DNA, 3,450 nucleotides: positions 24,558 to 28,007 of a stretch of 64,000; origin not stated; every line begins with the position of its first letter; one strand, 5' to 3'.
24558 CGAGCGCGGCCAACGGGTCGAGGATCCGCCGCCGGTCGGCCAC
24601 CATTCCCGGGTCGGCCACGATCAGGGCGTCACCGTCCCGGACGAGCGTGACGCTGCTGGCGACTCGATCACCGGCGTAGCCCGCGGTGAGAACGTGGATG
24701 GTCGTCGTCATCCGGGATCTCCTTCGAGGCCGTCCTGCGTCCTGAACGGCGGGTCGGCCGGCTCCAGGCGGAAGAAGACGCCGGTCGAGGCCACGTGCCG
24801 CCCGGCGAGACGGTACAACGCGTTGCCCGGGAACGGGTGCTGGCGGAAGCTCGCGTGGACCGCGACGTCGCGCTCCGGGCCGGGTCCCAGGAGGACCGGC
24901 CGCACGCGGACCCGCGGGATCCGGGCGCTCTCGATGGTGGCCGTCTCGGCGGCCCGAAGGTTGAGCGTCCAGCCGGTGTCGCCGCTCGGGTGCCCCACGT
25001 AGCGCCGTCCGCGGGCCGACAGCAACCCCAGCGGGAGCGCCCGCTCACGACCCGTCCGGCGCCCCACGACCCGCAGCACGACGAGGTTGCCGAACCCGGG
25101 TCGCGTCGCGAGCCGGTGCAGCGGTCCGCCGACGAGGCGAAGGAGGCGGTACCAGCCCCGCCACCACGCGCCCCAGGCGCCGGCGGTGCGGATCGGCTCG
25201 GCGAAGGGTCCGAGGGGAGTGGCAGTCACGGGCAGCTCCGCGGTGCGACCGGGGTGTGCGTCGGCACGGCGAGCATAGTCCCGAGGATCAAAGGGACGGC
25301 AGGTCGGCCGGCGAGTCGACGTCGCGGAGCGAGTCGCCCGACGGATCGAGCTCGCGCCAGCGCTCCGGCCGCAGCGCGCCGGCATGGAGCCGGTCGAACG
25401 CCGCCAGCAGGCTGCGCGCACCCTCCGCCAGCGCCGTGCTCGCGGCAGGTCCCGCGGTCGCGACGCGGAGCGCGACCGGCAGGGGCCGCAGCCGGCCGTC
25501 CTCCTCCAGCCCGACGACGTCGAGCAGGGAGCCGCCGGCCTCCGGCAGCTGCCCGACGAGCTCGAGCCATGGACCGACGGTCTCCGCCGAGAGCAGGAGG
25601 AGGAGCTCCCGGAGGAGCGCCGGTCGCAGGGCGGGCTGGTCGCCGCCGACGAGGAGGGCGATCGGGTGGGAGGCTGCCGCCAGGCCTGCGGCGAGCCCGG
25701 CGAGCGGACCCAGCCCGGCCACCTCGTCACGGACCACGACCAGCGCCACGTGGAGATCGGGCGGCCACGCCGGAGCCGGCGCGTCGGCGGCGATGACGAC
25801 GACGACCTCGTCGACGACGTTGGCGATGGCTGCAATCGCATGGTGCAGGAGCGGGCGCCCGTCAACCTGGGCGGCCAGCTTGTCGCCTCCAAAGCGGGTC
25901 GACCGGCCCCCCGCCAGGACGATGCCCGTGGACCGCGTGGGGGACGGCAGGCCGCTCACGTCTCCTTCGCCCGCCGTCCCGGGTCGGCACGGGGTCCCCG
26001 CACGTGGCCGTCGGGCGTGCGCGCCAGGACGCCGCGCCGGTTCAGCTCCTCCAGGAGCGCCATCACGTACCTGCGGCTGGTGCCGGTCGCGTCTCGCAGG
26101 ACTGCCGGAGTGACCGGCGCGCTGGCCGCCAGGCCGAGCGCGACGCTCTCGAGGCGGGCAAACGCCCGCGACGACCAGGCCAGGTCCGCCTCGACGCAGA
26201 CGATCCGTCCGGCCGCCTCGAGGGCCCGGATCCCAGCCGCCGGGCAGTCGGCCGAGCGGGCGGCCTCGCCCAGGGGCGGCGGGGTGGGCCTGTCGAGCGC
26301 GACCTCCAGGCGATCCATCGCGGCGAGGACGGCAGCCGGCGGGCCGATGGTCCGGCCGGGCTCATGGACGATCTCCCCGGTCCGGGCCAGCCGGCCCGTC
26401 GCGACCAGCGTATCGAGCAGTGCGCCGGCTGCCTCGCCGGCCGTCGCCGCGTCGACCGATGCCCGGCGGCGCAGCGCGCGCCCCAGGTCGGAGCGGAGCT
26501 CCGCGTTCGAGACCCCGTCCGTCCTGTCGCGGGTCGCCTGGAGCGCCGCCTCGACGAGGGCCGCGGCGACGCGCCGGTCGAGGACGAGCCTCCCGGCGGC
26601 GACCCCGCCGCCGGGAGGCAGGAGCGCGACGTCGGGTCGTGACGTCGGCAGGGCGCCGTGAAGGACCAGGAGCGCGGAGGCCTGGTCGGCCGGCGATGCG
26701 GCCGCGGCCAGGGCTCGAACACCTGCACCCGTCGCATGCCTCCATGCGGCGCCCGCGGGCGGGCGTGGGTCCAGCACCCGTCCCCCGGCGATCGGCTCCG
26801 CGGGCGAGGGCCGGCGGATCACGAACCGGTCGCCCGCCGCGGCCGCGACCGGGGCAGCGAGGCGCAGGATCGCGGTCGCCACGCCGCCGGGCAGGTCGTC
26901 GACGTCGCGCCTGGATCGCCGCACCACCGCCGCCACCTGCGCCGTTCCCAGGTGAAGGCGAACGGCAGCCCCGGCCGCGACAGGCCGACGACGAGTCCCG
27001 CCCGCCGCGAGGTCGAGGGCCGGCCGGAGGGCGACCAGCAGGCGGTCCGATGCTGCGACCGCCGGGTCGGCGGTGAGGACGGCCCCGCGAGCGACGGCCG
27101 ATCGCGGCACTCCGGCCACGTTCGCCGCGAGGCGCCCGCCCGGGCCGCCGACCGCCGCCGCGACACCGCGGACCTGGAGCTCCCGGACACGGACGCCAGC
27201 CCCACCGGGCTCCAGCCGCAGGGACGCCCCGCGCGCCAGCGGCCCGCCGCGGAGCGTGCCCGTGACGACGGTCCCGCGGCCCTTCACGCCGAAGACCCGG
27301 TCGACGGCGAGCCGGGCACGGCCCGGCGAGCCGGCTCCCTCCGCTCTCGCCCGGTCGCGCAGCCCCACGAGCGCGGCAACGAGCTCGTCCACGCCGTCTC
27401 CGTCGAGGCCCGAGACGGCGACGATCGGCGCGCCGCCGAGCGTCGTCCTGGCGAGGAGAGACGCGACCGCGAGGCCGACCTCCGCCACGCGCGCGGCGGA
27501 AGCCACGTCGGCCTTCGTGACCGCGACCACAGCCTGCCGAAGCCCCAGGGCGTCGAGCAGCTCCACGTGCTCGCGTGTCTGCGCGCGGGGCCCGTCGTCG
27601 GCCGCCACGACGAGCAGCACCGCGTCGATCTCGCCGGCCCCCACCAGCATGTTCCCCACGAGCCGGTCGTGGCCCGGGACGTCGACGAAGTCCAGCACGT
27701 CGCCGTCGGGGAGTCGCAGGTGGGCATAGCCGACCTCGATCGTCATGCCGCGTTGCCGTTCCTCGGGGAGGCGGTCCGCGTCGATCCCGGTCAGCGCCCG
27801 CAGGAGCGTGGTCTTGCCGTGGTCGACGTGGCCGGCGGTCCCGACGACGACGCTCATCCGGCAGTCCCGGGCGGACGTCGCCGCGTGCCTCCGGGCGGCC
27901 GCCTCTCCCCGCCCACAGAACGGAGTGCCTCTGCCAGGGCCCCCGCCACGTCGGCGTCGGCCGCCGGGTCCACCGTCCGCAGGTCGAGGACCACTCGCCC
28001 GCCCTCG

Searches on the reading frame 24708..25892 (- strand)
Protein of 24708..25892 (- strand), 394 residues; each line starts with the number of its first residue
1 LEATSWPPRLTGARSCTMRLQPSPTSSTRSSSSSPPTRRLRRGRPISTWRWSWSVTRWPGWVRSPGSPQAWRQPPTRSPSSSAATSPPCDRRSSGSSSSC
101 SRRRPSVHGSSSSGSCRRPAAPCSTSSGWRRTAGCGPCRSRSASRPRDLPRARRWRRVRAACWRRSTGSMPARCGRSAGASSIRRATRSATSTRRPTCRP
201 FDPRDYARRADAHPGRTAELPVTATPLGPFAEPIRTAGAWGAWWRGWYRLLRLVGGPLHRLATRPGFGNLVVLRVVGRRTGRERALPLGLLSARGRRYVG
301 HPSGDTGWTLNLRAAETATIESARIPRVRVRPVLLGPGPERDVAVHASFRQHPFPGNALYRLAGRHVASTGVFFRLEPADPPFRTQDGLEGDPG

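Call 10: search_protein_families(library=pfam, proteins=[window:24708-25892:-])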
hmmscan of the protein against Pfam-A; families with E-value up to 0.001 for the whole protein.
window:24708-25892:- (394 aa): 0 families

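Call 11: search_protein_families(library=ncbifam, proteins=[window:24708-25892:-])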
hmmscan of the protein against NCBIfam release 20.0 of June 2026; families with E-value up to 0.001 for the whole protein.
window:24708-25892:- (394 aa): 1 family
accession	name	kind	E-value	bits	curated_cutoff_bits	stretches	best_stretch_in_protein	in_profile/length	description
TIGR00026.1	hi_GC_TIGR00026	subfamily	1.2e-06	29.2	46.35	1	270-345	9-84/111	nitroreductase family deazaflavin-dependent oxidoreductase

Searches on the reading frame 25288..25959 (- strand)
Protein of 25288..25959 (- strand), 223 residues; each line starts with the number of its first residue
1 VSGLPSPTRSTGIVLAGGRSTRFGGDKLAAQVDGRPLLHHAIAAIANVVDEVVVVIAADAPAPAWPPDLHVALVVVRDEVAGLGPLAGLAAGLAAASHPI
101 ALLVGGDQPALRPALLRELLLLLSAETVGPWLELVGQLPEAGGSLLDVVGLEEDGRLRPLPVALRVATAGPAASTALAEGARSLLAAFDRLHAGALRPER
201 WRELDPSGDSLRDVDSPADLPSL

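Call 70: search_protein_families(library=pfam, proteins=[window:25288-25959:-])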
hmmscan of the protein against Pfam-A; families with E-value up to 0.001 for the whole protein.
window:25288-25959:- (223 aa): 1 family
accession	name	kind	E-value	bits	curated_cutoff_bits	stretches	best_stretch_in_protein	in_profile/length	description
PF12804.13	NTP_transf_3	-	1.2e-26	94.3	27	1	12-124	1-112/160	MobA-like NTP transferase domain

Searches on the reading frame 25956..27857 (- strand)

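Call 10: search_protein_families(library=pfam, proteins=[window:25956-27857:-])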
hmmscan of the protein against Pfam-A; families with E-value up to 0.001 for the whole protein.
window:25956-27857:- (633 aa): 6 families
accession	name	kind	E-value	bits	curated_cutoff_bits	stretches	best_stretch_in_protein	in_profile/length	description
PF00009.33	GTP_EFTU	-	7.8e-32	110.8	26.5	1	4-164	5-183/188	Elongation factor Tu GTP binding domain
PF09107.17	SelB-wing_3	-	1.7e-10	40.7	23.2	1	578-619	5-46/47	Elongation factor SelB, winged helix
PF25461.1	Beta-barrel_SelB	-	1.3e-08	35.5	27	1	291-368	12-80/80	Selenocysteine-specific elongation factor, beta-barrel domain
PF01926.29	MMR_HSR1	-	5e-07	30.3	21.9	1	5-113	2-111/113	50S ribosome-binding GTPase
PF09106.17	SelB-wing_2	-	3.9e-05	24.1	22.3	0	448-498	16-56/57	Elongation factor SelB, winged helix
PF12802.13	MarR_2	-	0.00041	20.9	27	0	576-618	14-57/61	MarR family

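Call 11: search_protein_families(library=ncbifam, proteins=[window:25956-27857:-])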
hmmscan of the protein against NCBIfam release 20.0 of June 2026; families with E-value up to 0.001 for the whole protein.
window:25956-27857:- (633 aa): 25 families
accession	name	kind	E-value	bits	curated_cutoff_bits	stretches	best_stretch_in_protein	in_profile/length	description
TIGR00475.1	selB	equivalog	8.8e-84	282.2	242.25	1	3-366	1-339/581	selenocysteine-specific translation elongation factor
NF003077.0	PRK04000.1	equivalog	3.8e-39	135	315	2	56-244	88-294/412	translation initiation factor IF-2 subunit gamma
TIGR03680.1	eif2g_arch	equivalog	7.7e-38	130.8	514.5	2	56-220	84-254/407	translation initiation factor IF-2 subunit gamma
NF009373.0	PRK12736.1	subfamily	1.4e-36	126.1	452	1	3-349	13-379/394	elongation factor Tu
NF008969.0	PRK12317.1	subfamily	3.8e-35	121.3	502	1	28-322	61-362/426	elongation factor 1-alpha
NF000766.0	PRK00049.1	subfamily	8.3e-35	120.3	449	1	3-350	13-382/396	elongation factor Tu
NF009372.0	PRK12735.1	subfamily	2e-34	119.1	479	1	3-349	13-381/396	elongation factor Tu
TIGR00485.1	EF-Tu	equivalog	1.5e-33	116.1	522.4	1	3-349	13-379/394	elongation factor Tu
TIGR00483.1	EF-1_alpha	equivalog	4.9e-26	91.2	540.1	1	28-262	61-309/427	translation elongation factor EF-1 subunit alpha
TIGR00487.1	IF-2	equivalog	1.1e-21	77.3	424.4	1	4-215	89-296/587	translation initiation factor IF-2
NF004035.0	PRK05506.1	subfamily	1.1e-14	53.6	715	1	28-157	80-210/632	bifunctional sulfate adenylyltransferase subunit 1/adenylylsulfate kinase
TIGR02034.1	CysN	subfamily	3.7e-14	52.6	336.1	1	28-314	56-342/406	sulfate adenylyltransferase, large subunit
NF003478.0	PRK05124.1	equivalog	1.5e-13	50.1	590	1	28-156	83-212/475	sulfate adenylyltransferase subunit CysN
TIGR00231.1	small_GTP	domain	3.2e-10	40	42.5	1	4-160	5-159/164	GTP-binding protein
TIGR01394.1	TypA_BipA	equivalog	1.7e-09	36.5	757.3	1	9-135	8-144/594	translational GTPase TypA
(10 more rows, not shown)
